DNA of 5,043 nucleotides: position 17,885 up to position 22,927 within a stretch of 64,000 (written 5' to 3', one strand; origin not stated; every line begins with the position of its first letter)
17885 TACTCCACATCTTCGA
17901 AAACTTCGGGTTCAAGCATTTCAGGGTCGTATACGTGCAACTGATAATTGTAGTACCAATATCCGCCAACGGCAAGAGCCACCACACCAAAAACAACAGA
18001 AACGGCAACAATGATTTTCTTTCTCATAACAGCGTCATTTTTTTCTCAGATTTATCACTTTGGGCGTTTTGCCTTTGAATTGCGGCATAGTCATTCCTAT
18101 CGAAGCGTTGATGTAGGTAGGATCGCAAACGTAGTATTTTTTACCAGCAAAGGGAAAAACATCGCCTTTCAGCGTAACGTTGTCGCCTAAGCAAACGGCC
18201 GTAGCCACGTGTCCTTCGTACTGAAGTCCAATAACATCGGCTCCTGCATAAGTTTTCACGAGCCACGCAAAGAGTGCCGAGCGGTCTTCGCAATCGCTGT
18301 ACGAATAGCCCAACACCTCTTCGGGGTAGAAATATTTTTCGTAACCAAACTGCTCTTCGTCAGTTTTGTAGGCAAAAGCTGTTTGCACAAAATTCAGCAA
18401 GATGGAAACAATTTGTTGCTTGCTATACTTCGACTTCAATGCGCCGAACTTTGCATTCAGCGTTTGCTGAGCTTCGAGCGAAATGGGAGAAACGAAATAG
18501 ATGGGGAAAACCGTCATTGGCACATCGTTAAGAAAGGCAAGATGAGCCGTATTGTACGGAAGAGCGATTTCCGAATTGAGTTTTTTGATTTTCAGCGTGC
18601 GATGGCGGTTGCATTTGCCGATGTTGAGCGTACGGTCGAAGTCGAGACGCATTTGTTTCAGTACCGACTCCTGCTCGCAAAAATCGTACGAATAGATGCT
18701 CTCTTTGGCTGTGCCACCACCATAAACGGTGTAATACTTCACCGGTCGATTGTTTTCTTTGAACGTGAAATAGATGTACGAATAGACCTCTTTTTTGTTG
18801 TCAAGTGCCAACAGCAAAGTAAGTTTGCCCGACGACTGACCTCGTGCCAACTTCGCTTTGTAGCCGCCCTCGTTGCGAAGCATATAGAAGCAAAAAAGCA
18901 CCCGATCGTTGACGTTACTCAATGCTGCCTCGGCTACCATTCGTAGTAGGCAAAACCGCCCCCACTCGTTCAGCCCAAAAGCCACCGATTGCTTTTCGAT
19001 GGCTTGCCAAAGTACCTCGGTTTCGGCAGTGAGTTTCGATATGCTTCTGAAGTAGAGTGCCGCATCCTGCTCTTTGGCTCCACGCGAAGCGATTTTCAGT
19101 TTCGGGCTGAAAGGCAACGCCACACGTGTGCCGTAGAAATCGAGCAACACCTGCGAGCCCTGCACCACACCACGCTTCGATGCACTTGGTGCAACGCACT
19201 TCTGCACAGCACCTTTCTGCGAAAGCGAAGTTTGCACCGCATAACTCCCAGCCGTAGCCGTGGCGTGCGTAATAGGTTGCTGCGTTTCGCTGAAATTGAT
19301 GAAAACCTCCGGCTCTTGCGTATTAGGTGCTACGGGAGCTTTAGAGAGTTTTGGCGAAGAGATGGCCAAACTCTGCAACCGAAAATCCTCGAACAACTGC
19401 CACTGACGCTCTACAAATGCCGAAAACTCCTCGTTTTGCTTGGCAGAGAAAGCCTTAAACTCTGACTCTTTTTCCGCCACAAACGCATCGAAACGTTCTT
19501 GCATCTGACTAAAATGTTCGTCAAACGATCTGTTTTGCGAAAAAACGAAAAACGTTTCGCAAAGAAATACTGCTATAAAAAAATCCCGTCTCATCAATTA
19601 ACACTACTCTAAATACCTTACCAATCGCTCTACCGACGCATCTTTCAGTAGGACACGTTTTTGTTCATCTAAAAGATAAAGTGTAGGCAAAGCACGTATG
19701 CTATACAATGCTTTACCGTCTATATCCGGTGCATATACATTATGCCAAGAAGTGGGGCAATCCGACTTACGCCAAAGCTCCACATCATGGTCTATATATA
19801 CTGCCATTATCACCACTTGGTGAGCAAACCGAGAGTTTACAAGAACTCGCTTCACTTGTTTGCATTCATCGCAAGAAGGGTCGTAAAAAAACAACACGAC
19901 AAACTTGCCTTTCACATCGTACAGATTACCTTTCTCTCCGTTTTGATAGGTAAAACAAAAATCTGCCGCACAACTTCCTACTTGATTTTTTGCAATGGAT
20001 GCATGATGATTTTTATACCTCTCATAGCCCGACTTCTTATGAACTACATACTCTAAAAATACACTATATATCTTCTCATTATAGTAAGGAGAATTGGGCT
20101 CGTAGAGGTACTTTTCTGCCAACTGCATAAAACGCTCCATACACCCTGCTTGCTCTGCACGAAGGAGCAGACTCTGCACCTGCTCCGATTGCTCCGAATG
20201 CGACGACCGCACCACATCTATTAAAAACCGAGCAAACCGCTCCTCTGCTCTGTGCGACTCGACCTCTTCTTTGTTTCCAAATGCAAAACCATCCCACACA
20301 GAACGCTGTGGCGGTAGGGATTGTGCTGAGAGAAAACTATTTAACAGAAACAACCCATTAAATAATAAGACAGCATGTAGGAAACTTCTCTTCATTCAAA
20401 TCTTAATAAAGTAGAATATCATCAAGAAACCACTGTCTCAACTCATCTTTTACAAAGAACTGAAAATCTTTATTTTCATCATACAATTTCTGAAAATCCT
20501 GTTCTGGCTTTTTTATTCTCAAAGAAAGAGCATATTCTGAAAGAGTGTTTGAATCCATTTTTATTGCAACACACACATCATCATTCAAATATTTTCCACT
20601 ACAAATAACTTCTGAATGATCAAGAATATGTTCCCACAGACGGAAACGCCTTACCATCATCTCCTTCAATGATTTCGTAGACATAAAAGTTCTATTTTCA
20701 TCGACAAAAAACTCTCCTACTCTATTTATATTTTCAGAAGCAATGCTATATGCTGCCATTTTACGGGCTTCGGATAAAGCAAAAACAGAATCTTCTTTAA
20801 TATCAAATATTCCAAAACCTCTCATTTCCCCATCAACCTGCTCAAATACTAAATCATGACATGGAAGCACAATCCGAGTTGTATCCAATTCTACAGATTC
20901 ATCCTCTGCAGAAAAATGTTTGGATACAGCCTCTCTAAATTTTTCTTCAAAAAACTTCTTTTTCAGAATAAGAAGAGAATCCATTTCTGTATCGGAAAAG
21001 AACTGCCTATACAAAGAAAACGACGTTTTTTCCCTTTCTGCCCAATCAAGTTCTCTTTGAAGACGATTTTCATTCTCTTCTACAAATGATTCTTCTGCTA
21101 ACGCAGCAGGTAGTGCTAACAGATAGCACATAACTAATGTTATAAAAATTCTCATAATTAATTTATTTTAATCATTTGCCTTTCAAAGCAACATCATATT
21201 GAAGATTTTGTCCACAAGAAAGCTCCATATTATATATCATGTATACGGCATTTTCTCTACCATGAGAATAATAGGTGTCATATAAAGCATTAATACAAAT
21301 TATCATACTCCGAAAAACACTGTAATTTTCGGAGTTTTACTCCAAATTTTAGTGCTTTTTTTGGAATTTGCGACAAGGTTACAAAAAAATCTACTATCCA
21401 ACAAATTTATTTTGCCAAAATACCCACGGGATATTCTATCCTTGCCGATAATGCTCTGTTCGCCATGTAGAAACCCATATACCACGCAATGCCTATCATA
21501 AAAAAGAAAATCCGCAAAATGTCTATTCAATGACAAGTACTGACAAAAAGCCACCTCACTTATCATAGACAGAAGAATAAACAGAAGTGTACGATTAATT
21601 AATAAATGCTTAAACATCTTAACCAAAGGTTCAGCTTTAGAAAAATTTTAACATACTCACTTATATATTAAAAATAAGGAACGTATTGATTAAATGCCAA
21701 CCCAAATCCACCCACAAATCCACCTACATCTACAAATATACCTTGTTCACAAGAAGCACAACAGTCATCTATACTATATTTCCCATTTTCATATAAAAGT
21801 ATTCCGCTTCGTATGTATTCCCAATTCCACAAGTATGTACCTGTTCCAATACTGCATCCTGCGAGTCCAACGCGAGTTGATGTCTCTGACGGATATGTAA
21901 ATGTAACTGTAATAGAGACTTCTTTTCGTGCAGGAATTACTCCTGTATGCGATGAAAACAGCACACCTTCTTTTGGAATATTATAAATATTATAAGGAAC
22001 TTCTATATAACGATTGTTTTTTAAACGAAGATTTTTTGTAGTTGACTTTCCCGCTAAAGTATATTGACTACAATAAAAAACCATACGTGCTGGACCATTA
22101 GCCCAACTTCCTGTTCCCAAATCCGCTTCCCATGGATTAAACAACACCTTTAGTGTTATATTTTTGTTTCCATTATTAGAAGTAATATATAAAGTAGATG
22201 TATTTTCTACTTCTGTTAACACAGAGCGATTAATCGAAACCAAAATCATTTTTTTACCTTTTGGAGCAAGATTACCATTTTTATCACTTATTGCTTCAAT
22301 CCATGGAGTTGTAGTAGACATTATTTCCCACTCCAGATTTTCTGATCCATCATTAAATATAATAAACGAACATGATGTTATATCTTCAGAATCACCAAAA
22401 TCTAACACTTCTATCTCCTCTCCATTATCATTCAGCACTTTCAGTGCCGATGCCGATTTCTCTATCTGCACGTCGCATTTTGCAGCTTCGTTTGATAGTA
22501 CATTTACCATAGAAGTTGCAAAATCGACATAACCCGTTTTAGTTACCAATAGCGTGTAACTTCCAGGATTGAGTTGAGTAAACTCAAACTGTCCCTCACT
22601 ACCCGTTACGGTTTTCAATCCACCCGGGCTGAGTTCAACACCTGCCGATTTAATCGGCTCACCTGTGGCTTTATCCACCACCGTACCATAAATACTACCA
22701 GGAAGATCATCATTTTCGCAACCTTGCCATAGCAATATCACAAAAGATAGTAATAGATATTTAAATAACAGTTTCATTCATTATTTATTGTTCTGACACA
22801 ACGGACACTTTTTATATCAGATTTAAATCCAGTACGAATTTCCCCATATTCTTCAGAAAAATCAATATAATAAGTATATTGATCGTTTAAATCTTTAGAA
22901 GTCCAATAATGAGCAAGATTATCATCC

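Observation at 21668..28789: Uncharacterised six-gene envelope operon: FlgP/LPP20-like lipoproteins, a DUF5683-like membrane protein and four CarboxypepD_reg lipoproteins with lectin-like heads, behind a 71-aa HTH gene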

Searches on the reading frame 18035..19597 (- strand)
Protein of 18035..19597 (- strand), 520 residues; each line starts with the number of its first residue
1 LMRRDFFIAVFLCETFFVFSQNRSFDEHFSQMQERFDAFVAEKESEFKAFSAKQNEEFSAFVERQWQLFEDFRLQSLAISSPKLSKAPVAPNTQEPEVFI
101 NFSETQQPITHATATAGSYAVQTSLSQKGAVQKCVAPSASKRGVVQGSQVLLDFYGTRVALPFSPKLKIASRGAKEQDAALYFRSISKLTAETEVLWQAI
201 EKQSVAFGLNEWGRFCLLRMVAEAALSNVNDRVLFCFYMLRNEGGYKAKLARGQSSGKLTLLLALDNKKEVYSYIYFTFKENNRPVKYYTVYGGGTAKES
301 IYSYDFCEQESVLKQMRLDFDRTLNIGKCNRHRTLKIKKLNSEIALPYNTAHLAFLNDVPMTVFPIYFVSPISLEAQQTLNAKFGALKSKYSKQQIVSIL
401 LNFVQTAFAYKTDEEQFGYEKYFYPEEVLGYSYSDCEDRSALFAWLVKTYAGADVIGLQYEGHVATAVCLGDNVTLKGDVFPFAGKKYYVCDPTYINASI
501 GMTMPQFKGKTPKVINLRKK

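Call 3: search_protein_families(library=pfam, proteins=[window:18035-19597:-], max_evalue=0.1)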
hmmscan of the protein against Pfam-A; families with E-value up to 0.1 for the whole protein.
window:18035-19597:- (520 aa): 0 families

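Call 4: search_protein_families(library=ncbifam, proteins=[window:18035-19597:-], max_evalue=0.1)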
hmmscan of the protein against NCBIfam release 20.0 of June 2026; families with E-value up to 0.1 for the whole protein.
window:18035-19597:- (520 aa): 0 families

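Call 19: search_solved_structures(query=A3, max_evalue=1, show_alignments=2)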
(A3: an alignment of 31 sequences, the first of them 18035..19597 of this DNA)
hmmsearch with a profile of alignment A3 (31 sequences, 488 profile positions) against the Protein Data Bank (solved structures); distinct sequences matched with E-value up to 1: 0.

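Call 25: search_protein_families(library=pfam, alignment_id=A3, max_evalue=0.05)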
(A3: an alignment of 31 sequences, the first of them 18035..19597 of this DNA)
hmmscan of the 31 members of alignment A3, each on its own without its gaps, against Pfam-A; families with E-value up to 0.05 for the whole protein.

A. member 1, window:18035-19597:- (520 aa): 0 families

B. families by the number of members that match (of 31 scanned): 7 families
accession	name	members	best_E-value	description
PF01841.26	Transglut_core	10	0.0048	Transglutaminase-like superfamily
PF04473.18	DUF553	6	0.00035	Transglutaminase-like domain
PF16341.10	DUF4971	1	0.0048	Domain of unknown function (DUF4971)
PF16961.11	OmpA_like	1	0.013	Putative OmpA-OmpF-like porin family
PF01442.23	Apolipoprotein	1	0.015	Apolipoprotein A1/A4/E domain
PF16011.10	CBM9_2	1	0.016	Carbohydrate-binding family 9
PF13786.12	DUF4179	1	0.04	Domain of unknown function (DUF4179)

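Call 43: find_homologous_proteins(query=window:18035-19597:-)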
Query window:18035-19597:- (520 aa): 3613 proteins with E <= 0.001 among 8000 candidates; the best 120 are listed.
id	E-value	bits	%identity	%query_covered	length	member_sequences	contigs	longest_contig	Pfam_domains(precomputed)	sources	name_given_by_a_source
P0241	0.0e+0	1066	89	100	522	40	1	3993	-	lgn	-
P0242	0.0e+0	1011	84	100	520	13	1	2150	-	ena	-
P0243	4.3e-298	1007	84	100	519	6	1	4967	-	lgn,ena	-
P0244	4.3e-206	703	59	100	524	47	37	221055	-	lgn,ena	-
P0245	7.2e-200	683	59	98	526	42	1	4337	-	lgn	-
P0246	9.7e-199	679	59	96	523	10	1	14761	-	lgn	-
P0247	1.5e-198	679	58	100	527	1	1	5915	-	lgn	-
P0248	8.3e-196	670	58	98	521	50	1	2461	-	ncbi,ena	-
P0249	1.7e-194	665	57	100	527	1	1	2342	-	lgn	-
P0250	1.4e-189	649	58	95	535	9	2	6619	-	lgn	-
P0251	3.0e-188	645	56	100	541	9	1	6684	-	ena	-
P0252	7.8e-187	640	56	96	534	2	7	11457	-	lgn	-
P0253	1.3e-185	636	55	100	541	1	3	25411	-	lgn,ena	-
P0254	1.9e-185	635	55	100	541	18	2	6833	-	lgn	-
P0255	2.0e-185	635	55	100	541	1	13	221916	-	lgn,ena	-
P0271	8.2e-178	610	53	100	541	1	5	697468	-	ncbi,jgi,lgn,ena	-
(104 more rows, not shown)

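Call 45: find_encoding_contigs(protein=P0244, flank=10000, max_places=3)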
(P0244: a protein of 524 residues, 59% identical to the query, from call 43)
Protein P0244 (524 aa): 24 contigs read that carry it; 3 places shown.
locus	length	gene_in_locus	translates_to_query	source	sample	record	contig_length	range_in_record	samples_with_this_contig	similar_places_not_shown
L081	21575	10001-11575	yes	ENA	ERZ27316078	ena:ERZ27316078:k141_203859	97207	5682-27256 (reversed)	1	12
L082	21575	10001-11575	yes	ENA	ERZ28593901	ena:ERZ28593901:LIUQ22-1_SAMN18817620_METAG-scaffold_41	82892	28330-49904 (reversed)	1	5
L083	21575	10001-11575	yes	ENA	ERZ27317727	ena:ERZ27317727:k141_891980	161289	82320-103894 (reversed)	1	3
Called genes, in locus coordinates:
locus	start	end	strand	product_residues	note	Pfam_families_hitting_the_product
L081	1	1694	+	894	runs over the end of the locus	PF07693:KAP_NTPase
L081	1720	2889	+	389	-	PF00288:GHMP_kinases_N, PF08544:GHMP_kinases_C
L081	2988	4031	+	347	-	PF01073:3Beta_HSD, PF01370:Epimerase, PF02719:Polysacc_synt_2, PF04321:RmlD_sub_bind, PF07993:NAD_binding_4 (weak), PF16363:GDP_Man_Dehyd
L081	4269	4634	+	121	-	-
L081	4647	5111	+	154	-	PF15731:MqsA_antitoxin (weak)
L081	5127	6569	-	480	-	PF02554:CstA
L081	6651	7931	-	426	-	PF03553:Na_H_antiporter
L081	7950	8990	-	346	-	PF00266:Aminotran_5 (weak), PF01212:Beta_elim_lyase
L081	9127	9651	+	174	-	PF00210:Ferritin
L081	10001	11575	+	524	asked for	-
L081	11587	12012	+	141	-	-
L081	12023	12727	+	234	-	PF04402:SIMPL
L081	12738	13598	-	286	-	PF01734:Patatin, PF19890:DUF6363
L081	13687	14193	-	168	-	PF08212:Lipocalin_2, PF00061:Lipocalin (weak)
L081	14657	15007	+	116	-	PF13560:HTH_31, PF01381:HTH_3, PF12844:HTH_19, PF13443:HTH_26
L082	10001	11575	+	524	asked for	-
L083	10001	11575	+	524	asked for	-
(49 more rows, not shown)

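Call 46: find_encoding_contigs(protein=P0271, flank=10000, max_places=3)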
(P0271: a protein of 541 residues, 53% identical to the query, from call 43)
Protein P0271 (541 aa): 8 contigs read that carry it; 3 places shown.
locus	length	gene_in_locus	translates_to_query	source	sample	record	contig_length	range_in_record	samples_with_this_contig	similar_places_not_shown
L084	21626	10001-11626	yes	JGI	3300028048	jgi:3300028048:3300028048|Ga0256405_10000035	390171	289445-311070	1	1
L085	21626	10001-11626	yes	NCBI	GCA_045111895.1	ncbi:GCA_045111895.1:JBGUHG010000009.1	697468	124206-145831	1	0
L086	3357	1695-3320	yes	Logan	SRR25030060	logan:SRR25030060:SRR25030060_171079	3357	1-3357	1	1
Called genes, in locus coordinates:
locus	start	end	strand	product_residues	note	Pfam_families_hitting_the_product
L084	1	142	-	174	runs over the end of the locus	PF01812:5-FTHF_cyc-lig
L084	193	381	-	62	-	-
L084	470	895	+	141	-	-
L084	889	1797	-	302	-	PF01841:Transglut_core (weak)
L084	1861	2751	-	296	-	PF01972:SDH_protease, PF00574:CLP_protease (weak), PF25145:NfeD1b_N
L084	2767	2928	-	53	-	-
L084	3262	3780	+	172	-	-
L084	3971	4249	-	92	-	-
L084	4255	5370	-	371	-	PF10544:T5orf172, PF13455:MUG113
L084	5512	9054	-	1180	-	PF01855:POR_N, PF17147:PFOR_II, PF01558:POR, PF10371:EKR, PF12838:Fer4_7, PF13183:Fer4_8, PF13484:Fer4_16, PF02775:TPP_enzyme_C, +3 more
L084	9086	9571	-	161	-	-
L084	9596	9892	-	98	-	PF04977:DivIC (weak)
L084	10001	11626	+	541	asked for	-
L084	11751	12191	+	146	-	-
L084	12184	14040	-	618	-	PF13432:TPR_16 (weak), PF13432:TPR_16 (weak), PF00515:TPR_1 (weak), PF13414:TPR_11, PF13371:TPR_9, PF00515:TPR_1, PF07719:TPR_2, PF13414:TPR_11, +19 more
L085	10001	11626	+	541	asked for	-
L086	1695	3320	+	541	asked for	-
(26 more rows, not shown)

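Call 57: search_protein_families(library=padloc, proteins=[window:18035-19597:-], max_evalue=0.01)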
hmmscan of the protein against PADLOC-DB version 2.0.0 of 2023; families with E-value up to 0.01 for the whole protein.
window:18035-19597:- (520 aa): 0 families

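Call 58: search_protein_families(library=phrogs, proteins=[window:18035-19597:-], max_evalue=0.001)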
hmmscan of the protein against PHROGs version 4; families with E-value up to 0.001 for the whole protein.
window:18035-19597:- (520 aa): 0 families

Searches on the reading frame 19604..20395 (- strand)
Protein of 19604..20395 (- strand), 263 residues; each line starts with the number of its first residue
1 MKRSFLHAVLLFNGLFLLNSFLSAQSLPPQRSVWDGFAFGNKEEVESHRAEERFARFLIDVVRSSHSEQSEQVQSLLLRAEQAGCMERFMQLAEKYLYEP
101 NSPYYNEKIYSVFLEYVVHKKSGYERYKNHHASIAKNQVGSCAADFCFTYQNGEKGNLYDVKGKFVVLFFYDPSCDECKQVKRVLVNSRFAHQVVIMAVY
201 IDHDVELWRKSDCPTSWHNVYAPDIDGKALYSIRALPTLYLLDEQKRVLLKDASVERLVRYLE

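Call 3: search_protein_families(library=pfam, proteins=[window:19604-20395:-], max_evalue=0.1)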
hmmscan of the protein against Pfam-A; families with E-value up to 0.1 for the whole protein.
window:19604-20395:- (263 aa): 7 families
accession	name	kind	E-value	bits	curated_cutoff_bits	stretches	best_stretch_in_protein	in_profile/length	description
PF17127.10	DUF5106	-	5.6e-15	56.5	28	1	34-129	42-139/151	Domain of unknown function (DUF5106)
PF13905.12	Thioredoxin_8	-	3.5e-07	30.9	27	1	163-248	1-94/94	Thioredoxin-like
PF00578.27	AhpC-TSA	-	1.4e-06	28.7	26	1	139-204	1-70/124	AhpC/TSA family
PF13098.12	Thioredoxin_2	-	2.9e-06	28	27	1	162-248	4-87/104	Thioredoxin-like domain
PF05768.20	Glrx-like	-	0.0022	18.8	26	1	167-220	2-45/77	Glutaredoxin-like domain (DUF836)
PF00085.26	Thioredoxin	-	0.014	15.8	23.5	0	164-205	19-62/103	Thioredoxin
PF13728.12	TraF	-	0.029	14.7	23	1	158-245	124-202/224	F plasmid transfer operon protein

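Call 4: search_protein_families(library=ncbifam, proteins=[window:19604-20395:-], max_evalue=0.1)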
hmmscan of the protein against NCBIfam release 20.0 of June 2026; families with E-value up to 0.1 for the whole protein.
window:19604-20395:- (263 aa): 4 families
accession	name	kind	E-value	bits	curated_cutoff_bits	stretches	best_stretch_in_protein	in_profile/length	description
NF002854.0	PRK03147.1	subfamily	9e-09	35.5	170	1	117-248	16-152/176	thiol-disulfide oxidoreductase ResA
TIGR02740.1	TraF-like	hypoth_equivalog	0.00014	21.3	232.25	1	154-244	160-243/276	TraF-like protein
TIGR01068.1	thioredoxin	equivalog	0.022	14.9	96.8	0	163-207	14-60/101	thioredoxin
NF038194.1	AlgK_TPR_lipo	equivalog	0.083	11.5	700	0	46-102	82-137/448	alginate biosynthesis TPR repeat lipoprotein AlgK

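Call 57: search_protein_families(library=padloc, proteins=[window:19604-20395:-], max_evalue=0.01)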
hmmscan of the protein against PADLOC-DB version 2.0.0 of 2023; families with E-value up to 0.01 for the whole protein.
window:19604-20395:- (263 aa): 0 families

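Call 58: search_protein_families(library=phrogs, proteins=[window:19604-20395:-], max_evalue=0.001)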
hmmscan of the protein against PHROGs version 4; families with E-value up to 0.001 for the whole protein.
window:19604-20395:- (263 aa): 0 families

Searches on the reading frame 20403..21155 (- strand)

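Call 3: search_protein_families(library=pfam, proteins=[window:20403-21155:-], max_evalue=0.1)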
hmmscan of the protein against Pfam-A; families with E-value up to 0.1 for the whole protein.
window:20403-21155:- (250 aa): 1 family
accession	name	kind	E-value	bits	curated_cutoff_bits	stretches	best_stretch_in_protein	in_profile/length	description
PF18773.7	Importin_rep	-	0.0087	16.3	33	1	37-66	10-39/40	Importin 13 repeat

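Call 4: search_protein_families(library=ncbifam, proteins=[window:20403-21155:-], max_evalue=0.1)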
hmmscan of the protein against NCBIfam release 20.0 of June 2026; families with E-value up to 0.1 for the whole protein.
window:20403-21155:- (250 aa): 0 families

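Call 57: search_protein_families(library=padloc, proteins=[window:20403-21155:-], max_evalue=0.01)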
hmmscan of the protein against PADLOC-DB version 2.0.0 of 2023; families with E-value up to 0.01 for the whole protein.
window:20403-21155:- (250 aa): 0 families

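Call 58: search_protein_families(library=phrogs, proteins=[window:20403-21155:-], max_evalue=0.001)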
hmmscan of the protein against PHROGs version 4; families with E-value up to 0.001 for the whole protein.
window:20403-21155:- (250 aa): 0 families

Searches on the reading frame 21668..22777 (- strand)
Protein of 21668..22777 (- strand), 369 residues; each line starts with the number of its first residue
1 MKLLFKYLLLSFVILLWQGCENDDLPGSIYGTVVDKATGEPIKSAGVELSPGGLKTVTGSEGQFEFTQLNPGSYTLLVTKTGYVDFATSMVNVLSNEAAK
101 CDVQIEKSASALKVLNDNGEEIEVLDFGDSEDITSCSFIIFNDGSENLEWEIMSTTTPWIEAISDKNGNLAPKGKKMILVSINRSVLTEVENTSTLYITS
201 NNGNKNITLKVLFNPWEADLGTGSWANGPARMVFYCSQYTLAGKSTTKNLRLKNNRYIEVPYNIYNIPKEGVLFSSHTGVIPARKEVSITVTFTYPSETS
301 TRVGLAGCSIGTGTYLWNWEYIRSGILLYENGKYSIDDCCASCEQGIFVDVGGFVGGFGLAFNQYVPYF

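Call 3: search_protein_families(library=pfam, proteins=[window:21668-22777:-], max_evalue=0.1)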
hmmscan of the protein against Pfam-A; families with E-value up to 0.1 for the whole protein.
window:21668-22777:- (369 aa): 17 families
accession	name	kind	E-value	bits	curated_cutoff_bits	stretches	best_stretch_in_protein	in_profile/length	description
PF13620.12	CarboxypepD_reg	-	1e-14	55.1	32.3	1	28-104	1-80/82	Carboxypeptidase regulatory-like domain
PF13715.12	CarbopepD_reg_2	-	6.7e-12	45.7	32.2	1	29-110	1-81/88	CarboxypepD_reg-like domain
PF22076.2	Cep192_D6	-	7.5e-11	42.6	35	2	125-210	13-99/101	Cep192 domain 6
PF24507.1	Ig_CFAP65_4th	-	6e-06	27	27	1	250-298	2-50/76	CFAP65, fourth Ig-like domain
PF19190.6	BACON_2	-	1.4e-05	25.4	25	1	125-210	9-90/94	Viral BACON domain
PF17210.9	SdrD_B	-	7.6e-05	23.3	29.7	1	55-118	41-102/112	SdrD B-like domain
PF17802.7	SpaA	-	0.00094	19.7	23.1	1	31-83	5-65/91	Prealbumin-like fold domain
PF15780.11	ASH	-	0.0015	19.1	27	1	242-299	21-80/98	Abnormal spindle-like microcephaly-assoc'd, ASPM-SPD-2-Hydin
PF22544.2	HYDIN_VesB_CFA65-like_Ig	-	0.0021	18.7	25.5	1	124-211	9-97/100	HYDIN/CFA65/VesB-like, Ig-like domain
PF09430.16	EMC7_beta-sandw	-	0.0082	16.8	26.6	1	55-100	22-66/122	ER membrane protein complex subunit 7, beta-sandwich domain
PF08308.17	PEGA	-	0.0083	16.5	20.8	0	67-108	30-70/71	PEGA domain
PF22067.2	Cep192_D3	-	0.019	15.5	27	1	242-299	15-73/99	Cep192 domain 3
PF22904.2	NOMO1-like_2nd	-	0.036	14.6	27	0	39-95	14-78/90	BOS complex subunit NOMO1-like, second beta sandwich domain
PF25248.1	Ig_CFAP65_8th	-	0.041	14.1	25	0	275-294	65-84/128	CFAP65, eight Ig-like domain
PF07495.19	Y_Y_Y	-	0.044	14.1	26.6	0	58-78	25-44/65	Y_Y_Y domain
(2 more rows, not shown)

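Call 4: search_protein_families(library=ncbifam, proteins=[window:21668-22777:-], max_evalue=0.1)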
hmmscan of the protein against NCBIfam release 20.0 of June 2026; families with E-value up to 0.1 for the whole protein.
window:21668-22777:- (369 aa): 1 family
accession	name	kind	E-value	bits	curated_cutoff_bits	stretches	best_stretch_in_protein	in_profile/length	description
NF052345.1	S_layer_anammox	exception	8.8e-10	36.6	1400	1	27-110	1313-1396/1596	Kustd1514 family S-layer glycoprotein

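Call 57: search_protein_families(library=padloc, proteins=[window:21668-22777:-], max_evalue=0.01)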
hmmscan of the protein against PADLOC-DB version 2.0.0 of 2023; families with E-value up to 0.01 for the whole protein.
window:21668-22777:- (369 aa): 0 families

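Call 58: search_protein_families(library=phrogs, proteins=[window:21668-22777:-], max_evalue=0.001)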
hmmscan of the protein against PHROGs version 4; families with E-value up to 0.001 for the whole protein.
window:21668-22777:- (369 aa): 0 families
